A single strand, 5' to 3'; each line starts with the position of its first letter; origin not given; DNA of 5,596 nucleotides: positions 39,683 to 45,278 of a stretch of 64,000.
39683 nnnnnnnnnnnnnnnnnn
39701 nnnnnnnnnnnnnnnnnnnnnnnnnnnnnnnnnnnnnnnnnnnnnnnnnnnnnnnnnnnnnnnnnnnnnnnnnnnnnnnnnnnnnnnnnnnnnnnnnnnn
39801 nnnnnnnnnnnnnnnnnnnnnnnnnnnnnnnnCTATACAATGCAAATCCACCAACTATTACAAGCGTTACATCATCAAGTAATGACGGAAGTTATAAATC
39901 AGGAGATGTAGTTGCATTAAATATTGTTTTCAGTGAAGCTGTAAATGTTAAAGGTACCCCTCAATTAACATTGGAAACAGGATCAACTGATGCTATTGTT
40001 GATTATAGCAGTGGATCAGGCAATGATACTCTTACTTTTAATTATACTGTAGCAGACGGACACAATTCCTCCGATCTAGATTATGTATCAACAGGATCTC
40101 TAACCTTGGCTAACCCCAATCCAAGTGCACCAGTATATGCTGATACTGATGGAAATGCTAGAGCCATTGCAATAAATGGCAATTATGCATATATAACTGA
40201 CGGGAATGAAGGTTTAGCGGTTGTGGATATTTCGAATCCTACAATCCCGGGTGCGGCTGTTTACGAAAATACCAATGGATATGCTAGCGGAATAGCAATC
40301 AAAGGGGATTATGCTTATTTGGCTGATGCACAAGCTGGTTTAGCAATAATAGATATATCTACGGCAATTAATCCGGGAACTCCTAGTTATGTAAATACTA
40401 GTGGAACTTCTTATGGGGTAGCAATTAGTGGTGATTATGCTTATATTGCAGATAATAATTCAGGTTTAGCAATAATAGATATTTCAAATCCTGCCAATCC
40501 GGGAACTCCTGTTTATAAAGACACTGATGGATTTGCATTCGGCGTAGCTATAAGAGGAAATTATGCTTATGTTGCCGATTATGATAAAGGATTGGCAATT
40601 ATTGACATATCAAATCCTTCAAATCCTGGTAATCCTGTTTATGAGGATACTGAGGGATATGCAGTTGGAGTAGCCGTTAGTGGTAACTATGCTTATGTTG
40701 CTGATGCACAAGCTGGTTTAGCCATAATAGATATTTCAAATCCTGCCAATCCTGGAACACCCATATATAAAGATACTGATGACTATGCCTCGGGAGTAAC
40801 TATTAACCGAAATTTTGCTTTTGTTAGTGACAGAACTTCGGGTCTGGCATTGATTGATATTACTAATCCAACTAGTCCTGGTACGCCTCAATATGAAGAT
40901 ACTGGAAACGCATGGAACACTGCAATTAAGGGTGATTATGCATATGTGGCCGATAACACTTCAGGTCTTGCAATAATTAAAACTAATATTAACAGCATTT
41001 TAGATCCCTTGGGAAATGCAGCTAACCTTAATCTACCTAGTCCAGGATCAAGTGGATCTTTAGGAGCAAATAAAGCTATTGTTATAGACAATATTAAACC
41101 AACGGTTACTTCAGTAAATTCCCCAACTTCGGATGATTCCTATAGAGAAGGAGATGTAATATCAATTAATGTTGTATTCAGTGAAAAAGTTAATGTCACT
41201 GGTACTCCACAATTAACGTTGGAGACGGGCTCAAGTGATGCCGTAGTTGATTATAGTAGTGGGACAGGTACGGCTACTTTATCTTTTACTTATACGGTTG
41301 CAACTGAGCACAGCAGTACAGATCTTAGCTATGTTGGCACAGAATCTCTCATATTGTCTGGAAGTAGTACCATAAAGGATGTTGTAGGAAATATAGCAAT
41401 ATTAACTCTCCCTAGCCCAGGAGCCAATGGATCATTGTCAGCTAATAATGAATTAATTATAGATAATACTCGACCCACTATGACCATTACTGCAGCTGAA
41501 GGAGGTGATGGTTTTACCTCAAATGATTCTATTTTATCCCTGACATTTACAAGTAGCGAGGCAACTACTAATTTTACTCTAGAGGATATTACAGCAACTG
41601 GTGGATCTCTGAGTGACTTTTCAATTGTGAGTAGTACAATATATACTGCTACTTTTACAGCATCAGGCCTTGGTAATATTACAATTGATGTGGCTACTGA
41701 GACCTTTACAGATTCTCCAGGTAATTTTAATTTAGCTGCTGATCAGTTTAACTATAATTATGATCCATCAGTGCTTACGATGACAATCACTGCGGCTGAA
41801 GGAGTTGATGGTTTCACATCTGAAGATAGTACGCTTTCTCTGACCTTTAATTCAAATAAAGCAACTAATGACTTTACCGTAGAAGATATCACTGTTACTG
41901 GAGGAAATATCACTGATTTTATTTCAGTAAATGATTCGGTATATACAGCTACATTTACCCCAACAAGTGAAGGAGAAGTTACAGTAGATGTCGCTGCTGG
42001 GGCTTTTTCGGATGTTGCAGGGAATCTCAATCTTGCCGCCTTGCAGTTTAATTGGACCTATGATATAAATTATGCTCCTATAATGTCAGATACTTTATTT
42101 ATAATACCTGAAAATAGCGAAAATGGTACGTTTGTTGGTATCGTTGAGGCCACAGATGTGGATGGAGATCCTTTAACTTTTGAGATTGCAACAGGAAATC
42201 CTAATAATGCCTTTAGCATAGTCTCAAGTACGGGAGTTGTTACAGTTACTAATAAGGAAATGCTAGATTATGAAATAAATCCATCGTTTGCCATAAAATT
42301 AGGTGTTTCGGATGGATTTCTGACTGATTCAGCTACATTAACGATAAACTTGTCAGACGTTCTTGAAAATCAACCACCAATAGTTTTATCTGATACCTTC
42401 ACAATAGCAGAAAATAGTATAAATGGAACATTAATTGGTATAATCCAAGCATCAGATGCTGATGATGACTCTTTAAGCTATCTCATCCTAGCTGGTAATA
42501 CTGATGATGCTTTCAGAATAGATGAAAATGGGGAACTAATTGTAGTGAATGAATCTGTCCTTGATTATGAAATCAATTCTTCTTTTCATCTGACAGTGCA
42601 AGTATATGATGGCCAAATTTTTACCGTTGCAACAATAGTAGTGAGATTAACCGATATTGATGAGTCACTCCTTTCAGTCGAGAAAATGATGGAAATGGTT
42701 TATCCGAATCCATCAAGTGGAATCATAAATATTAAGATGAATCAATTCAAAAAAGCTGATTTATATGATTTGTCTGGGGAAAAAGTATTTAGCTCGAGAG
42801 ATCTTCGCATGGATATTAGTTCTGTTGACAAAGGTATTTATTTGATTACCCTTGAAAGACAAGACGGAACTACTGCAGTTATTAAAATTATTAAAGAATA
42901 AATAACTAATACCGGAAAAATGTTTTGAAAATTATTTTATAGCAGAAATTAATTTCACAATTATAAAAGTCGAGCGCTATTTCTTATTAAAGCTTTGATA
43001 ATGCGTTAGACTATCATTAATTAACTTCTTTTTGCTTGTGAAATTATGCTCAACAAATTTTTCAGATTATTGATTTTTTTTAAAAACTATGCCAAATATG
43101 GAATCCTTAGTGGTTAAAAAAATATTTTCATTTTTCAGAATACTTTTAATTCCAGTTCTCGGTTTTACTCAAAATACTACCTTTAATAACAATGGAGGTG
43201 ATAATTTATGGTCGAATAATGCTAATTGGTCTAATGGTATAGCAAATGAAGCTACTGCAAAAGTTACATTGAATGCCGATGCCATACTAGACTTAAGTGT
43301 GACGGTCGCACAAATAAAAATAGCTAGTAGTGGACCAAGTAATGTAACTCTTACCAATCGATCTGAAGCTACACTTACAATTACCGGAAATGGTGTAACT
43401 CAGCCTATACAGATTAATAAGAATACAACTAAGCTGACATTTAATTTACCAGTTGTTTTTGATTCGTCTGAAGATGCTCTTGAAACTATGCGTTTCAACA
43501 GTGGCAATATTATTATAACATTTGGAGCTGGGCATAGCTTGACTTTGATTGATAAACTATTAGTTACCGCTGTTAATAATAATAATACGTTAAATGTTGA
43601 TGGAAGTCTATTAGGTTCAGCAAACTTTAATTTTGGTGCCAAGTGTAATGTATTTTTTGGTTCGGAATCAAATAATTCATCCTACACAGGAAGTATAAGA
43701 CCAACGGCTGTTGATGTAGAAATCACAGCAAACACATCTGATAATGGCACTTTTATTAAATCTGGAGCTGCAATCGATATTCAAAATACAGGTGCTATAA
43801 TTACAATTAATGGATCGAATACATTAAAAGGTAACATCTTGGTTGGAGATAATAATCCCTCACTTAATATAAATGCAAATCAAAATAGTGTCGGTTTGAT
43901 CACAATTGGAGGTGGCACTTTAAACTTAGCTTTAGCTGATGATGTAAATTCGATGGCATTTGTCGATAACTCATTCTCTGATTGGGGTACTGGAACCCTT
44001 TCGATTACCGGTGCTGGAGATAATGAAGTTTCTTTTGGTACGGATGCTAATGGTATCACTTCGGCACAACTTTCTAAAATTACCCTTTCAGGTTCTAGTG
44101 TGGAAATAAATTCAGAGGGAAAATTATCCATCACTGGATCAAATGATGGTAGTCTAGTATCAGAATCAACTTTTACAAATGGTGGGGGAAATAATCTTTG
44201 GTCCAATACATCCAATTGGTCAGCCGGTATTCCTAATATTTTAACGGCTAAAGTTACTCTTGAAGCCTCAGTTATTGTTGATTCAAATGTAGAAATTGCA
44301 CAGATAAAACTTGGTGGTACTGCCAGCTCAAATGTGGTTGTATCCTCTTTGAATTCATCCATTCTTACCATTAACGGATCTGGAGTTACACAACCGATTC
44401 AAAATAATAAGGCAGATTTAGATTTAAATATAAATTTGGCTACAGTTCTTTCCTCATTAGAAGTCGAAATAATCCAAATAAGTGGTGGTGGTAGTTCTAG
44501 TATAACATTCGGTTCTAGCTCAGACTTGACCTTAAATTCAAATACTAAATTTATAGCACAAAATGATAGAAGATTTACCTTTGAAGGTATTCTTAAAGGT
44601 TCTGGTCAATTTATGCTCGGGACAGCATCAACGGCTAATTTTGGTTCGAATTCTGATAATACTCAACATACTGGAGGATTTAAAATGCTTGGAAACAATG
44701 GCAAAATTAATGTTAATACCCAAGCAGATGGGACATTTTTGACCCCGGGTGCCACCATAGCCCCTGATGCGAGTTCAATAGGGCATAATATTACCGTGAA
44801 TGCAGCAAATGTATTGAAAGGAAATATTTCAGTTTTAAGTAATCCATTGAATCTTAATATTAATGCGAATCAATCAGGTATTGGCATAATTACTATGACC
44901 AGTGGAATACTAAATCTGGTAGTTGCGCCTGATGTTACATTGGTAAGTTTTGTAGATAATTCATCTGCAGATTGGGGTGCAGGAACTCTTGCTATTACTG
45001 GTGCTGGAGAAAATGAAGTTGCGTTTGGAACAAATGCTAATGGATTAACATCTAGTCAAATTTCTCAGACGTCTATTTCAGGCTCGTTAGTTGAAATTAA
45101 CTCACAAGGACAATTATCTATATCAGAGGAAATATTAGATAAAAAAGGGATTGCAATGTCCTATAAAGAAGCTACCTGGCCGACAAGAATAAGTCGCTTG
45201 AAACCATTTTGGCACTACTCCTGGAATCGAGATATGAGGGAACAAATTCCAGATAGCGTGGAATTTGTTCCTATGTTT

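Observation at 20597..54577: Sulfatase-rich PUL under ECF-sigma/anti-sigma control, with an enzyme set that matches no substrate I can name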

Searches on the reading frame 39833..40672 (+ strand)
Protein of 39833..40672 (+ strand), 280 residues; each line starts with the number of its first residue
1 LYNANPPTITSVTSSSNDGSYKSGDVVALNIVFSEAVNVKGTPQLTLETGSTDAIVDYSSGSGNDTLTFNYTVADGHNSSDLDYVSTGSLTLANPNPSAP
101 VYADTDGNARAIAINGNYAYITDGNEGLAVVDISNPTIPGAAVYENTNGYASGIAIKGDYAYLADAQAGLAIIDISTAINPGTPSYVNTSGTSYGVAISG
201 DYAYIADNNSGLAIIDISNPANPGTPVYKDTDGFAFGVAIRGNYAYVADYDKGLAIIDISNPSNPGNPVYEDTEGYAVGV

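Call 66: search_protein_families(library=pfam, proteins=[window:39833-40672:+], max_evalue=1)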
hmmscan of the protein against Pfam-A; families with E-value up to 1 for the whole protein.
window:39833-40672:+ (280 aa): 6 families
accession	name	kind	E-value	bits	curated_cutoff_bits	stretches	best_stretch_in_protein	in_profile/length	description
PF08309.17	LVIVD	-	9.5e-51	169.3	20.2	4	233-265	2-34/42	LVIVD repeat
PF16819.11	DUF5074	-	2.4e-05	24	27.2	1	107-177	100-172/353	Domain of unknown function (DUF5074)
PF19813.4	DUF6296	-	0.0031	18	27.2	0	100-111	38-49/78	Family of unknown function (DUF6296)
PF08669.17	GCV_T_C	-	0.0038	17.5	25.9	0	177-233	13-66/80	Glycine cleavage T-protein C-terminal barrel domain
PF13360.13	PQQ_2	-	0.025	14.7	27.6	0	106-177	159-226/233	Outer membrane protein assembly factor BamB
PF19078.6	Big_12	-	0.33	11.6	27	1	11-61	6-56/102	Bacterial Ig-like domain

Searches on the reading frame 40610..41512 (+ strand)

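Call 66: search_protein_families(library=pfam, proteins=[window:40610-41512:+], max_evalue=1)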
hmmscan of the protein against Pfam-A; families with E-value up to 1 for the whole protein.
window:40610-41512:+ (301 aa): 3 families
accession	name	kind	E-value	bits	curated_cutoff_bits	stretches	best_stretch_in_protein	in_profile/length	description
PF08309.17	LVIVD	-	1.9e-28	98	20.2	3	16-49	2-35/42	LVIVD repeat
PF08669.17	GCV_T_C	-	0.021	15.2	25.9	1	5-55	16-63/80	Glycine cleavage T-protein C-terminal barrel domain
PF18103.7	SH3_11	-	0.25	12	25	0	151-166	46-61/63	Retroviral integrase C-terminal SH3 domain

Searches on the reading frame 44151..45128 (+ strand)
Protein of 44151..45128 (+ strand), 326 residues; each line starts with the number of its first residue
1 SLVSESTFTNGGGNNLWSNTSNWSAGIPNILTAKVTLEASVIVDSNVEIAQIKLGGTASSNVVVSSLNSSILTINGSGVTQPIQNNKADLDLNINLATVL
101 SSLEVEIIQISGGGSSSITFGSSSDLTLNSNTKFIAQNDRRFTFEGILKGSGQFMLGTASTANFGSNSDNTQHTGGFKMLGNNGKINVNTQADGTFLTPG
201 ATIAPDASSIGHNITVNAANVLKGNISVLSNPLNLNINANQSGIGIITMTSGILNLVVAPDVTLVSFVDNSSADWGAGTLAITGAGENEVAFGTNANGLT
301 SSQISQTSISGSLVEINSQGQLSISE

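Call 45: predict_structure(alignment_id=A2)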
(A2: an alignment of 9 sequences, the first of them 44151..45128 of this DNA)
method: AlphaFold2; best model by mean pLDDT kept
length: 326 residues; sequences in the alignment: 9
mean_pLDDT: 86.8   pTM: 0.87
mean pLDDT of the five models: 86.8, 86.1, 82.6, 82.2, 81.4
residues with pLDDT >= 90: 199; 70-90: 87; 50-70: 31; < 50: 9
segments of 3 or more residues with pLDDT < 50: 1-3, 9-14
pLDDT, mean of each block of 10 residues (from residue 1): 48 51 58 71 82 71 84 82 81 91 78 82 92 86 94 94 95 96 95 96 93 97 95 97 96 96 97 96 92 97 97 96 92
secondary structure, 60 per line:
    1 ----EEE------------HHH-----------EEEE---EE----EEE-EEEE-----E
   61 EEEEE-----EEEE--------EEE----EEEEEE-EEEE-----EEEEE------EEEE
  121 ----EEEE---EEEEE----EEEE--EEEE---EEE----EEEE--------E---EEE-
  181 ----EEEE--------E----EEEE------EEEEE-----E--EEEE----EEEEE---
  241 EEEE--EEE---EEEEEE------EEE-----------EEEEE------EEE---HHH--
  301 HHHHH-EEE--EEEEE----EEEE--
elements in order: E5-7 E34-37 E47-49 E51-54 E60-65 E71-74 E83-85 E90-95 E97-100 E106-110 E117-120 E125-128 E132-136 E141-144 E147-150 E154-156 E161-164 E177-179 E185-188 E202-205 E212-216 E225-228 E233-237 E241-244 E247-249 E253-258 E265-267 E279-283 E290-292 H301-305 E307-309 E312-316 E321-324

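Call 48: fold_search(model_id=the predicted structure, library=pdb)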
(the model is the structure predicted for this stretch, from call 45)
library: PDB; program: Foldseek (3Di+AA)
matches with E <= 10: 103; with E <= 0.001: 0
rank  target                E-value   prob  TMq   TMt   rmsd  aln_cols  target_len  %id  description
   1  7koh_D                1.5e-01  0.05  0.11  0.08  21.2       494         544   12  Crystal structure of antigen 43 from Escherichia coli EDL933 (released 2022-03-09)
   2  5g5n_C                3.3e-01  0.21  0.28  0.27  13.1       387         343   12  Structure of the snake adenovirus 1 hexon-interlacing LH3 protein, methylmercury chloride derivative (released 2017-06-07)
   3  1dab                  5.0e-01  0.18  0.29  0.20  14.7       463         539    9  The Structure of Bordetella Pertussis Virulence Factor P.69 Pertactin (released 1999-12-15)
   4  5g5n_B                5.0e-01  0.10  0.21  0.20  14.1       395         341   10  Structure of the snake adenovirus 1 hexon-interlacing LH3 protein, methylmercury chloride derivative (released 2017-06-07)
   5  7koh_A                5.0e-01  0.06  0.17  0.12  21.3       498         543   10  Crystal structure of antigen 43 from Escherichia coli EDL933 (released 2022-03-09)
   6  4q1q_A                5.3e-01  0.12  0.21  0.23  13.0       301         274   13  Crystal structure of TibC-catalyzed hyper-glycosylated TibA55-350 fragment (released 2014-09-17)
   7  7ko9                  5.5e-01  0.06  0.16  0.11  18.4       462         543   12  Crystal structure of antigen 43 from uropathogenic Escherichia coli UTI89 (released 2022-03-09)
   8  5z9t_A                7.7e-01  0.06  0.19  0.14  14.7       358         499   11  a new PL6 alginate lyase complex with trisaccharide (released 2019-03-27)
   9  7bz0_A                8.1e-01  0.09  0.23  0.17  15.9       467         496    9  complex structure of alginate lyase AlyF-OU02 with G6 (released 2021-03-10)
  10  5w6h_A                1.0e+00  0.06  0.20  0.12  12.7       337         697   10  Crystal structure of Bacteriophage CBA120 tailspike protein 4 enzymatically active domain (TSP4dN, orf213) (released 2018-10-24)
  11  4urr_A                1.0e+00  0.06  0.18  0.15  13.4       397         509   11  Tailspike protein of Sf6 bacteriophage bound to Shigella flexneri O- antigen octasaccharide fragment (released 2015-07-15)
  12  9qrm_B                1.0e+00  0.06  0.21  0.15  13.9       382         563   11  X-ray structure of Kp32gp38 in complex with K21 pyr5 (released 2025-09-03)
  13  7o9q_A                1.1e+00  0.08  0.20  0.21  14.4       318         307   14  Crystal structure of the Awp1 (adhesin-like wall protein 1) A-domain from Candida glabrata (released 2021-12-15)
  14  8oq0                  1.2e+00  0.10  0.23  0.16  13.4       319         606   10  Crystal structure of tailspike depolymerase (APK09_gp48) from Acinetobacter phage APK09 (released 2023-05-31)
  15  4xn0                  1.4e+00  0.05  0.21  0.15  15.2       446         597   12  Tailspike protein mutant E372A of E. coli bacteriophage HK620 (released 2016-01-27)
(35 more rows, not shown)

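Call 58: search_protein_representatives(alignment_id=A2)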
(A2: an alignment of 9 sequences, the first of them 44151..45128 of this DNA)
Query: 9 sequences, 327 profile positions. Proteins with E-value up to 0.001 (for the whole library): 468; up to 1e-10: 206; up to 1e-30: 96. The best 150 are listed.
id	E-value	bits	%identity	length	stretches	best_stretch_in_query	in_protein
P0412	0.0e+00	1085.4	-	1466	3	3-325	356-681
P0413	7.5e-299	1004.9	-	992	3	2-325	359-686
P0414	2.4e-225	763.3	-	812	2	3-325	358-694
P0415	4.2e-207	703.3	-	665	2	2-326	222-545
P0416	1.6e-187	639.0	-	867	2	2-325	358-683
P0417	7.3e-181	617.1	-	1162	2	5-325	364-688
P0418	8.6e-162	554.4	-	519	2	3-326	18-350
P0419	4.0e-156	535.8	-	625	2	2-279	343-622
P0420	7.1e-155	531.7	-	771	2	37-324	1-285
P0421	3.2e-132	457.3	-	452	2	2-297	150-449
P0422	3.3e-120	417.7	-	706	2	2-325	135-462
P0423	2.5e-118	411.6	-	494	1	3-325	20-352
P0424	2.5e-113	395.2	-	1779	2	8-325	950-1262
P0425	4.5e-112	391.0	-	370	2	36-326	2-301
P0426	2.5e-107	375.4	-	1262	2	6-324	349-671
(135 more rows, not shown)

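Call 66: search_protein_families(library=pfam, proteins=[window:44151-45128:+], max_evalue=1)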
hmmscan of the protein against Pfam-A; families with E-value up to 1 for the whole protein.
window:44151-45128:+ (326 aa): 1 family
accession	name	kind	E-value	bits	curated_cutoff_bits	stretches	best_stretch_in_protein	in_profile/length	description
PF16341.10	DUF4971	-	0.011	16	31.3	1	121-214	15-103/141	Domain of unknown function (DUF4971)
